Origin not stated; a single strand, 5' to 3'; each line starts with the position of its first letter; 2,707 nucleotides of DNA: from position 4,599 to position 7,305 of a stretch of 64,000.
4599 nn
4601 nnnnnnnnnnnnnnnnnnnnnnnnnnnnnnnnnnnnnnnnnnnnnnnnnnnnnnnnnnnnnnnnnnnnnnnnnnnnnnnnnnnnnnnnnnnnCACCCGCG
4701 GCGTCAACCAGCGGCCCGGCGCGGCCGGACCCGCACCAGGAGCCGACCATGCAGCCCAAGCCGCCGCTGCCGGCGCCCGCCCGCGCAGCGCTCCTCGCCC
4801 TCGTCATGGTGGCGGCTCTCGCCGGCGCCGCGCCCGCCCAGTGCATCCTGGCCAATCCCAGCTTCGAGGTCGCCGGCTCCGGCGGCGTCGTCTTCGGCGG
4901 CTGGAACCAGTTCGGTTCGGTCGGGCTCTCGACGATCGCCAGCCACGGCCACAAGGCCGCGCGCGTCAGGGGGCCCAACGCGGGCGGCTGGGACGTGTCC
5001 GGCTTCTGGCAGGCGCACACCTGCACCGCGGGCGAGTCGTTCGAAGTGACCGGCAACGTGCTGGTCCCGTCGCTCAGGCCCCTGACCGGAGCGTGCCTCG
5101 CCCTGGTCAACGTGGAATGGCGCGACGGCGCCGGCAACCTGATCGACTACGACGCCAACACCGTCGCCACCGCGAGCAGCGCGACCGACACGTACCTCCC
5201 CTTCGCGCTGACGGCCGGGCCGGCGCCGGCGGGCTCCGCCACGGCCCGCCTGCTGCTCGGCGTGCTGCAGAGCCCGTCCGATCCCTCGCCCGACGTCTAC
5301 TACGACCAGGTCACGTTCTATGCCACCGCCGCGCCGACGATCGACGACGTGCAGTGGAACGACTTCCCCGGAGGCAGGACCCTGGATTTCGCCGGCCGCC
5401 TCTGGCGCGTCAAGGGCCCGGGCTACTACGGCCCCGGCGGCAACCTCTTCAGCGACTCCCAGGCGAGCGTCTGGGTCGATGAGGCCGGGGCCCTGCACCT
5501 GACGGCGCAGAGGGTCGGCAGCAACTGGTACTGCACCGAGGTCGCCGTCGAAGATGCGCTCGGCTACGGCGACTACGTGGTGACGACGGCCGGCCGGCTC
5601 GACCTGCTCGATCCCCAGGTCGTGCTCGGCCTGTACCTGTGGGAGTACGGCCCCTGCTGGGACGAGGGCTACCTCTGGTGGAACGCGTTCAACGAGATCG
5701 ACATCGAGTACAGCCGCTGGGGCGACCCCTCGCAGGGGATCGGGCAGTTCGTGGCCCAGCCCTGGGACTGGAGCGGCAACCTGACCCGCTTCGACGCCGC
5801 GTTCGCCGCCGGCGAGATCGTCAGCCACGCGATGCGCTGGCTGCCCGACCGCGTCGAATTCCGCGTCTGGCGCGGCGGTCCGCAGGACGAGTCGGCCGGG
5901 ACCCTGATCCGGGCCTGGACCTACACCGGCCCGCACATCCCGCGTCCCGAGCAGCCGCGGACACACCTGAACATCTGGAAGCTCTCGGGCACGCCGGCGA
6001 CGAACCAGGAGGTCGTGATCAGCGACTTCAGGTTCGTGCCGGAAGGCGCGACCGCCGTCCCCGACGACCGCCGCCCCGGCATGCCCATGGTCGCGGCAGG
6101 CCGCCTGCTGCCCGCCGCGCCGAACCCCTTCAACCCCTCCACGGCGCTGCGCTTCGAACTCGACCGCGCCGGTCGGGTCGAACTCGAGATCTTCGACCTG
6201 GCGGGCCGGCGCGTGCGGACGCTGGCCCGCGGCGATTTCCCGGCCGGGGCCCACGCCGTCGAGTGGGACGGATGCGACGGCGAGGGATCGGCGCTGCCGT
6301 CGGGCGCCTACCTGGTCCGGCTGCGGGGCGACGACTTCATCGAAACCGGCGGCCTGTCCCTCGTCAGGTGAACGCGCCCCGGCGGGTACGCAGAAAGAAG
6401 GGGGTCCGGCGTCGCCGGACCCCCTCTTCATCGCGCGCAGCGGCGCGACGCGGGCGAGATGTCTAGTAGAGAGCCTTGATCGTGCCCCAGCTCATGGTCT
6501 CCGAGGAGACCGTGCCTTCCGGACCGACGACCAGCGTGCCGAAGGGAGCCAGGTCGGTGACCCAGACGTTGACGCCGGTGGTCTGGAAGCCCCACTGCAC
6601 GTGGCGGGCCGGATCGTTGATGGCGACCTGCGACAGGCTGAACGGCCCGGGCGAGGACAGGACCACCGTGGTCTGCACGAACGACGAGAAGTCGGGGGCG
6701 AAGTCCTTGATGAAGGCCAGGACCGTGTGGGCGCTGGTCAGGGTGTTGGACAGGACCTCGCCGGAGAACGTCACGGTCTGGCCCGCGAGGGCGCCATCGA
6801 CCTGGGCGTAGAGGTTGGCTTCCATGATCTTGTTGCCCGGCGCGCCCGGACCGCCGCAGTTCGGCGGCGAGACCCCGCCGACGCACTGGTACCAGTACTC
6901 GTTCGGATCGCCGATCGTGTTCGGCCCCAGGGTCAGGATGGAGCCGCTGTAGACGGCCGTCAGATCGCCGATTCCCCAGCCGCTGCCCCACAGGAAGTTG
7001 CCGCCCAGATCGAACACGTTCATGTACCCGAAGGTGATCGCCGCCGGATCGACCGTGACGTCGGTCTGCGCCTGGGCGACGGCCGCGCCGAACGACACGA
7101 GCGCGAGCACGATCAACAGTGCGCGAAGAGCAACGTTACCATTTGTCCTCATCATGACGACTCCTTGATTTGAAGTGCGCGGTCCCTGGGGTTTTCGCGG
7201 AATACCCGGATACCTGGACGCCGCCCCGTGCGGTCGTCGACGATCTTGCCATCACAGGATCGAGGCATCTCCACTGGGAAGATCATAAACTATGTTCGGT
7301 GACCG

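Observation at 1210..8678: Probable beta-1,3-glucan (laminarin-type) utilisation locus: secreted GH16 + GH17 glucanases beside a 1160-aa cytoplasmic GH94-like phosphorylase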

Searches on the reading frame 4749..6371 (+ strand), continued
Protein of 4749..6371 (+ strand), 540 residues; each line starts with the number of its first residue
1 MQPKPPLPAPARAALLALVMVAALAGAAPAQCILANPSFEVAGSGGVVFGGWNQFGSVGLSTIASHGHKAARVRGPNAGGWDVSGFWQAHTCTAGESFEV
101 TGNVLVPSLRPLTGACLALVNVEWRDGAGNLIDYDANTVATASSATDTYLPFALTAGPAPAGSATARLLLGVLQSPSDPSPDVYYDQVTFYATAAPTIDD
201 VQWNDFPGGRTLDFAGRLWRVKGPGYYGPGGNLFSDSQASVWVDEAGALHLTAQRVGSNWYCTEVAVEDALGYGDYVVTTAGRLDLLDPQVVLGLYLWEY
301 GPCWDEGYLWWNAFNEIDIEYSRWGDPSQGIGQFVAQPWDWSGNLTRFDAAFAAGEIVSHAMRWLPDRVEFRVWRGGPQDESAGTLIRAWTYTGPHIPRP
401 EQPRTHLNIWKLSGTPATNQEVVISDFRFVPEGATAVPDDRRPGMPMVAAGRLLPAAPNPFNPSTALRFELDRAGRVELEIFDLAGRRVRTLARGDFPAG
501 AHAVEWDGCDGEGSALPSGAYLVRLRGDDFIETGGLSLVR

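Call 31: fold_search(model_id=the predicted structure, library=pdb)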
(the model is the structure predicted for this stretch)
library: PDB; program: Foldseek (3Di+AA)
matches with E <= 10: 1767; with E <= 0.001: 54
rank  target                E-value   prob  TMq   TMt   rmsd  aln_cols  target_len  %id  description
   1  1gbg                  6.0e-07  1.00  0.29  0.69   4.8       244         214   18  BACILLUS LICHENIFORMIS BETA-GLUCANASE (released 1995-12-07)
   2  3o5s                  9.1e-07  1.00  0.29  0.67   4.1       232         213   17  Crystal Structure of the endo-beta-1,3-1,4 glucanase from Bacillus subtilis (strain 168) (released 2011-07-13)
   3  4wzf_B                1.2e-06  1.00  0.29  0.60   4.7       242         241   19  Crystal structural basis for Rv0315, an immunostimulatory antigen and pseudo beta-1, 3-glucanase of Mycobacterium tube (released 2015-12-09)
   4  9e7m_Ja               2.3e-06  0.77  0.12  0.08  39.9       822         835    8  In situ cryoEM structure of bacteriophage Ur-lambda tail tip complex (released 2025-11-05)
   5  6za2_B                2.8e-06  0.96  0.15  0.08  34.0      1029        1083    8  Crystal structure of dimeric latent PorU from Porphyromonas gingivalis (released 2021-09-29)
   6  1mac_A                3.3e-06  1.00  0.29  0.68   4.1       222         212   20  CRYSTAL STRUCTURE AND SITE-DIRECTED MUTAGENESIS OF BACILLUS MACERANS ENDO-1,3-1,4-BETA-GLUCANASE (released 1995-02-27)
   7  6za2_A                3.5e-06  1.00  0.15  0.08  23.9       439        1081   12  Crystal structure of dimeric latent PorU from Porphyromonas gingivalis (released 2021-09-29)
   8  4wzf_A                3.8e-06  1.00  0.29  0.60   4.8       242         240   19  Crystal structural basis for Rv0315, an immunostimulatory antigen and pseudo beta-1, 3-glucanase of Mycobacterium tube (released 2015-12-09)
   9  3i4i_B                5.0e-06  1.00  0.28  0.64   5.1       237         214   17  Crystal structure of a prokaryotic beta-1,3-1,4-glucanase (lichenase) derived from a mouse hindgut metagenome (released 2010-07-21)
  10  7ptp_A                7.5e-06  0.95  0.14  0.10  32.0       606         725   10  In-situ structure of pentameric S-layer protein (released 2021-12-15)
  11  8va4                  9.2e-06  1.00  0.30  0.60   6.1       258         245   16  Crystal structure of CapGH16_3 enzyme retrieved from capybara gut metagenome (released 2024-10-23)
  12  6t2s_AAA              1.2e-05  1.00  0.29  0.60   6.5       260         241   15  Prominent members of the human gut microbiota express endo-acting O-glycanases to initiate mucin breakdown (released 2020-07-08)
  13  1u0a_A                1.5e-05  1.00  0.30  0.70   4.0       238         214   17  Crystal structure of the engineered beta-1,3-1,4-endoglucanase H(A16-M) in complex with beta-glucan tetrasaccharide (released 2005-09-06)
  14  4bq1_A                2.1e-05  1.00  0.26  0.50   5.9       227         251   17  Crystal structure of of LamAcat from Zobellia galactanivorans (released 2013-12-18)
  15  8jmw_A                2.1e-05  1.00  0.14  0.14  17.6       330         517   10  Fibril form of serine peptidase Vpr (released 2023-12-06)
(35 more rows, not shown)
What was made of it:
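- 4749..6371 (+): p540: exported modular protein. Parts: signal peptide; a predicted beta-sandwich (about residues 60-192, nt 4926..5324; CBM4/9/22-like, inferred); a divergent GH16-like beta-jelly-roll domain (about residues 196-435, nt 5334..6053) with E316-I-D318-I-E320 (nt 5694..5708); and a FlgD_ig C-terminal domain (about residues 458-540, nt 6120..6368). Foldseek's best hits are GH16 lichenases (call 31).
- On GH16 (clan GH-B): Foldseek's best hits are GH16 enzymes with target-normalised TM 0.60-0.70 among the best (call 31).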

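Call 47: search_protein_families(library=pfam, proteins=[L004:561-3758:-], max_evalue=0.01)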
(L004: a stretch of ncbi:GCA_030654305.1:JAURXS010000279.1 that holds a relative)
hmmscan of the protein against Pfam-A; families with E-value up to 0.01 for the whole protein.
L004:561-3758:- (1065 aa): 1 family
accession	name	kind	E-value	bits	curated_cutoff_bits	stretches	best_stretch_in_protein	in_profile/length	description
PF02836.23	Glyco_hydro_2_C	-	2.8e-06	27.1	21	1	92-311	38-235/302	Glycosyl hydrolases family 2, TIM barrel domain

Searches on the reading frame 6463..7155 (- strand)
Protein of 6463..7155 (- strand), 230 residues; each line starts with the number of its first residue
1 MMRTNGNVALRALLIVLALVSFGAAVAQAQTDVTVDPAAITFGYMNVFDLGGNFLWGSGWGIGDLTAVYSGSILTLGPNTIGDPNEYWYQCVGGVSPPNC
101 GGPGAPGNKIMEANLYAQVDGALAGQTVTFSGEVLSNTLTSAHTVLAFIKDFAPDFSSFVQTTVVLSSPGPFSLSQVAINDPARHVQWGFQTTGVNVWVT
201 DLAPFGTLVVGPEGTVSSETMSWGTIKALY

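Call 4: search_protein_families(library=pfam, proteins=[window:6463-7155:-], max_evalue=1)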
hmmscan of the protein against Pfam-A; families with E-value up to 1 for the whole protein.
window:6463-7155:- (230 aa): 0 families

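Call 5: search_protein_families(library=ncbifam, proteins=[window:6463-7155:-], max_evalue=1)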
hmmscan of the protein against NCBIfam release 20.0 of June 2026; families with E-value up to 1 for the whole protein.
window:6463-7155:- (230 aa): 0 families

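Call 11: search_solved_structures(query=window:6463-7155:-, max_evalue=10)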
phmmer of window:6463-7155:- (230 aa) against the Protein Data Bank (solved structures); distinct sequences matched with E-value up to 10: 2.
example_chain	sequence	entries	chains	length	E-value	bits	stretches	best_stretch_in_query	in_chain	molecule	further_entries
6u9i_A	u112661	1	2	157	1.9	11.1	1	136-182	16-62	BvnE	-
3ioq_A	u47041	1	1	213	2.3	10.9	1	30-72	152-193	CMS1MS2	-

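Call 50: find_homologous_proteins(query=window:6463-7155:-, max_evalue=0.001)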
Query window:6463-7155:- (230 aa): 1527 proteins with E <= 0.001 among 3215 candidates; the best 120 are listed.
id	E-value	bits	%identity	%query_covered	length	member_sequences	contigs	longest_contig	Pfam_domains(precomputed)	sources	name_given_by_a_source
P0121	7.5e-146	502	98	100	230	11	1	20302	-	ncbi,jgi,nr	ncbi:MAG: hypothetical protein IPI34_14735 [bacterium]|jgi:hypothetical protein|nr:hypothetical prot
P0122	4.5e-138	476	92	100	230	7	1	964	-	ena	-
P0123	1.4e-126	439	88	91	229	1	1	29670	-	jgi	-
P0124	4.3e-101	355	71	91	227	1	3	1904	-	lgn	-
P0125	9.5e-98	344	69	100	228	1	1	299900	-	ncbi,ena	-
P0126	3.1e-97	343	68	97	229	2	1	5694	-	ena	-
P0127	4.7e-97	342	71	94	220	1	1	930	-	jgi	-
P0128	6.3e-97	342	69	100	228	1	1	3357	-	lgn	-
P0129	1.5e-96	340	69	100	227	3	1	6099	-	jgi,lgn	jgi:hypothetical protein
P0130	2.4e-96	340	68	100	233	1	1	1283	-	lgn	-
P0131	1.8e-94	334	70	90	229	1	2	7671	-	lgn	-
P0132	2.4e-93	330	66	100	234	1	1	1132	-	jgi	jgi:hypothetical protein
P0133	2.5e-91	323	67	91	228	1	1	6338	-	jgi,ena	-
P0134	1.6e-90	321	64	100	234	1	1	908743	-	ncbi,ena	-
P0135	3.7e-90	320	65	96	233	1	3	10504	-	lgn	-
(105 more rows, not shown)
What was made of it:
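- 6463..7155 (-): p230: exported 230-aa beta-sandwich protein with a CBM-like fold. It ends in the conserved tail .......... Putative non-catalytic glycan-binding protein (inferred). The family has more than 1500 homologues (call 50).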

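Call 59: predict_structure(alignment_id=A3)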
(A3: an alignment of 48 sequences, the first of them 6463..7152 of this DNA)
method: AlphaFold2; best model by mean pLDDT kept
length: 229 residues; sequences in the alignment: 48
mean_pLDDT: 84.0   pTM: 0.76
mean pLDDT of the five models: 84.0, 80.7, 80.5, 80.0, 79.5
residues with pLDDT >= 90: 132; 70-90: 38; 50-70: 48; < 50: 11
segments of 3 or more residues with pLDDT < 50: 22-25, 214-219
pLDDT, mean of each block of 10 residues (from residue 1): 58 61 62 96 94 94 92 94 76 60 72 97 95 95 97 96 95 96 97 88 92 56 68
secondary structure, 60 per line:
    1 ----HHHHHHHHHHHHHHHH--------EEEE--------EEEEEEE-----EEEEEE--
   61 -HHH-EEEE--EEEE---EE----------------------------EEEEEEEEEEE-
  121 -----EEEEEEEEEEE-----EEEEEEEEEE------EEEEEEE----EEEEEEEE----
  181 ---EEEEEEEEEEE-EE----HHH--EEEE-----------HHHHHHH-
elements in order: H5-20 E29-32 E41-47 E53-58 E66-69 E72-75 E109-119 E126-136 E142-151 E158-164 E169-176 E184-194 E207-210 H222-228
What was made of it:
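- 6463..7155 (-): The AF2 model has pLDDT 84 (call 59).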
